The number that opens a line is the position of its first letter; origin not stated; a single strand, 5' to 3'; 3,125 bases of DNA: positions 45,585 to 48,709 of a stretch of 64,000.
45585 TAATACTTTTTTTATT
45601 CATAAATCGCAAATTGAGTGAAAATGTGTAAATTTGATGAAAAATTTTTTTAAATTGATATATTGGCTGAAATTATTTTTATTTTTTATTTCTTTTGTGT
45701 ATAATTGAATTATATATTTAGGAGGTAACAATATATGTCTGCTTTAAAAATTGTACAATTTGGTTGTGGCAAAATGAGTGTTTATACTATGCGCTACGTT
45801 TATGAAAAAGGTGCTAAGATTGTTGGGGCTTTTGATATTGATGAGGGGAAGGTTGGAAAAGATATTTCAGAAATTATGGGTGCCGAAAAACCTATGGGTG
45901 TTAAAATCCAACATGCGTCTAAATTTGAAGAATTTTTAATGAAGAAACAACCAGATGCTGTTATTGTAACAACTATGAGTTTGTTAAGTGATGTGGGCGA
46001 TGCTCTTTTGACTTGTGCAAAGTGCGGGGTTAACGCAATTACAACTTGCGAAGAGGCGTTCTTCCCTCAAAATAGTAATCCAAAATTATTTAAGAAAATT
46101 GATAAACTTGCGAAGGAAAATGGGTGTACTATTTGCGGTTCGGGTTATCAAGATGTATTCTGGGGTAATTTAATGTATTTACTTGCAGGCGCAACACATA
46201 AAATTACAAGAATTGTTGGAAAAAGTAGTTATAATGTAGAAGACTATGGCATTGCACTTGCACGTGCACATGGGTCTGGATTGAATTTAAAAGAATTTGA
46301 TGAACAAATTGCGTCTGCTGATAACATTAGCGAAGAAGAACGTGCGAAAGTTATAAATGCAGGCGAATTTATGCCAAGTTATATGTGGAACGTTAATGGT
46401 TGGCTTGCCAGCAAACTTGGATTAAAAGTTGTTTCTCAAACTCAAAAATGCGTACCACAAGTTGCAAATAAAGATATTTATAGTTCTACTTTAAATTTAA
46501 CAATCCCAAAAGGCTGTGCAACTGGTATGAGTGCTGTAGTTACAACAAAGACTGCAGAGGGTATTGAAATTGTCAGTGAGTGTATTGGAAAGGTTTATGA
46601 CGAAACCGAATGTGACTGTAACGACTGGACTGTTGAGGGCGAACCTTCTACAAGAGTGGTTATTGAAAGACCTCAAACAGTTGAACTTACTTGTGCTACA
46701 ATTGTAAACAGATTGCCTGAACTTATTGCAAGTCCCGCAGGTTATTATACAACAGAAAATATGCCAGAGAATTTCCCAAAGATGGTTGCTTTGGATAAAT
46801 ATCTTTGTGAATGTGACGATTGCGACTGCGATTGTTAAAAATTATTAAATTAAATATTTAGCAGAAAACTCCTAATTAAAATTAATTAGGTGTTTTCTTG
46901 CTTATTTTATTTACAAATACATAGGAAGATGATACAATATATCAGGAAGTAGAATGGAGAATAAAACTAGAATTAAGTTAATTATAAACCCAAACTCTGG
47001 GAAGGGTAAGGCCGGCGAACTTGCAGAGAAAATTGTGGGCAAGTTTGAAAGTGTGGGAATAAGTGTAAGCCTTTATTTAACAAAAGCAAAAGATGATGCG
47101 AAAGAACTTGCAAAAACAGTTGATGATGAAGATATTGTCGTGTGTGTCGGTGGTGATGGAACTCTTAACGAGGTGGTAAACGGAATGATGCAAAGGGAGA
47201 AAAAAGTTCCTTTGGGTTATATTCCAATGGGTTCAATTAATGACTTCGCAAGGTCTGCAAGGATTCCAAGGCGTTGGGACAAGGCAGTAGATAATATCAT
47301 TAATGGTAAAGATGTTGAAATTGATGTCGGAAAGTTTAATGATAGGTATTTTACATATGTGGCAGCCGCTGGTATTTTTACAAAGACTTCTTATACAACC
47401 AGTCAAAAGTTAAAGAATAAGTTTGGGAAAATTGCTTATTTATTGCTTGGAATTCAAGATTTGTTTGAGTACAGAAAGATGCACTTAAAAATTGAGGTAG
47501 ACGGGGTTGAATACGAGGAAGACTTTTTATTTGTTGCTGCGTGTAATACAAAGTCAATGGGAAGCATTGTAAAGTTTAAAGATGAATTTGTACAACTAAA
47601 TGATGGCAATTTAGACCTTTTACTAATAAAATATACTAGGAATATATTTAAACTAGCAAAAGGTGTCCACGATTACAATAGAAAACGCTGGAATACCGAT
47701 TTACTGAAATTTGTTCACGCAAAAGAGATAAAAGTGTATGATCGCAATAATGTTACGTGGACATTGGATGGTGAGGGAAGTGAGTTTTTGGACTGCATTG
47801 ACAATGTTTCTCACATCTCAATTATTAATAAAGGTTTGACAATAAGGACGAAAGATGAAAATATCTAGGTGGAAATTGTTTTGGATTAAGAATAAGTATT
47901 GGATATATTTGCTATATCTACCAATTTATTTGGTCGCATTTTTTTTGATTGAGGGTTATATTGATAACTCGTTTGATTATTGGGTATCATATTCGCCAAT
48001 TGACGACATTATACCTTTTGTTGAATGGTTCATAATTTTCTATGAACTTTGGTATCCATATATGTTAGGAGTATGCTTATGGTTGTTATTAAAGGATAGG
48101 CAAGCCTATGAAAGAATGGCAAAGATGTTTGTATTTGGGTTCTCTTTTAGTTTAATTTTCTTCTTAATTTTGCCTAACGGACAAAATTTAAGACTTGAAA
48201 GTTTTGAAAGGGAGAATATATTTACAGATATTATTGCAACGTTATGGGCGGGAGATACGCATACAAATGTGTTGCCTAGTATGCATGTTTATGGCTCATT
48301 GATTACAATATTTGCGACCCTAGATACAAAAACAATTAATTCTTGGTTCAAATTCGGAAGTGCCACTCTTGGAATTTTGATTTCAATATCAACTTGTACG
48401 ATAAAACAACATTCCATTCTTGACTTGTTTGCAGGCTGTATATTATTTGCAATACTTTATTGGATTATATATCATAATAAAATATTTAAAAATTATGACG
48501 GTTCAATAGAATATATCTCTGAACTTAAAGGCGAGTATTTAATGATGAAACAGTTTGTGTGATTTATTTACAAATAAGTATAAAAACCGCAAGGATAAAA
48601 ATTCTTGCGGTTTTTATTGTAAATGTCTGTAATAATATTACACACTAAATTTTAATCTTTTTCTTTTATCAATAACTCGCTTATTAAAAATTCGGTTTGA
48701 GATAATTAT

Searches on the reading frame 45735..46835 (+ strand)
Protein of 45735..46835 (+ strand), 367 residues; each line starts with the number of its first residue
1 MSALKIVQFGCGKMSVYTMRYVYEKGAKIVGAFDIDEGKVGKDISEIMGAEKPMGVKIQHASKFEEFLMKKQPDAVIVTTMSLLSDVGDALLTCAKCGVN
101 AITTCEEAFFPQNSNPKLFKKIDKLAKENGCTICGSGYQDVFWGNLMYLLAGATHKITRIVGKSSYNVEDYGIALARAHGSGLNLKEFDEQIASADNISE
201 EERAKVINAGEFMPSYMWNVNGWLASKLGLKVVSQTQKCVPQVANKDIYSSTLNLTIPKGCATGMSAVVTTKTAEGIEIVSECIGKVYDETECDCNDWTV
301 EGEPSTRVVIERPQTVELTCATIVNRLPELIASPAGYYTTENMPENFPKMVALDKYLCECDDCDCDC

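Call 62: search_protein_families(library=pfam, proteins=[window:45735-46835:+], max_evalue=0.00001)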
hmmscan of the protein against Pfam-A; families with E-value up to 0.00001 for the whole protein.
window:45735-46835:+ (367 aa): 1 family
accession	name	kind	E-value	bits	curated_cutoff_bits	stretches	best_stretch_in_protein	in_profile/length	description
PF19328.4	DAP_DH_C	-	6.2e-06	26.4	23.3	0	146-344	6-191/206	2,4-diaminopentanoate dehydrogenase C-terminal domain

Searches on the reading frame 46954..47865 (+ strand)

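Call 62: search_protein_families(library=pfam, proteins=[window:46954-47865:+], max_evalue=0.00001)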
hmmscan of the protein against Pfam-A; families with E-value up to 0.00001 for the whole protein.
window:46954-47865:+ (304 aa): 2 families
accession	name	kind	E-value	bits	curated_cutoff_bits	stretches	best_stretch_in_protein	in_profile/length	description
PF00781.29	DAGK_cat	-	4.5e-36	123.6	23.6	1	7-127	2-124/125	Diacylglycerol kinase catalytic domain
PF19279.4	YegS_C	-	4e-11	43.3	27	1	150-275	15-139/158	YegS C-terminal NAD kinase beta sandwich-like domain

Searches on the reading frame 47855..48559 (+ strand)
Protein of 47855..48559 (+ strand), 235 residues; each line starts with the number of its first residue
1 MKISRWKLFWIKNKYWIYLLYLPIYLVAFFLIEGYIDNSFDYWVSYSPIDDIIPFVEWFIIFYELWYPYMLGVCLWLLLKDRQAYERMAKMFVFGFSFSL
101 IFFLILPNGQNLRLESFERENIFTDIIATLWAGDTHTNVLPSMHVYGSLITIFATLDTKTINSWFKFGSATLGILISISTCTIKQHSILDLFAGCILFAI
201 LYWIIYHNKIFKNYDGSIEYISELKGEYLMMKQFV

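Call 62: search_protein_families(library=pfam, proteins=[window:47855-48559:+], max_evalue=0.00001)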
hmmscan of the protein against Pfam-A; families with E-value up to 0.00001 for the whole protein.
window:47855-48559:+ (235 aa): 1 family
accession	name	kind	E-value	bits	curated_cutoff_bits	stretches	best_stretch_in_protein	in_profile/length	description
PF14378.12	PAP2_3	-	7.4e-08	32.8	27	1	58-203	31-189/190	PAP2 superfamily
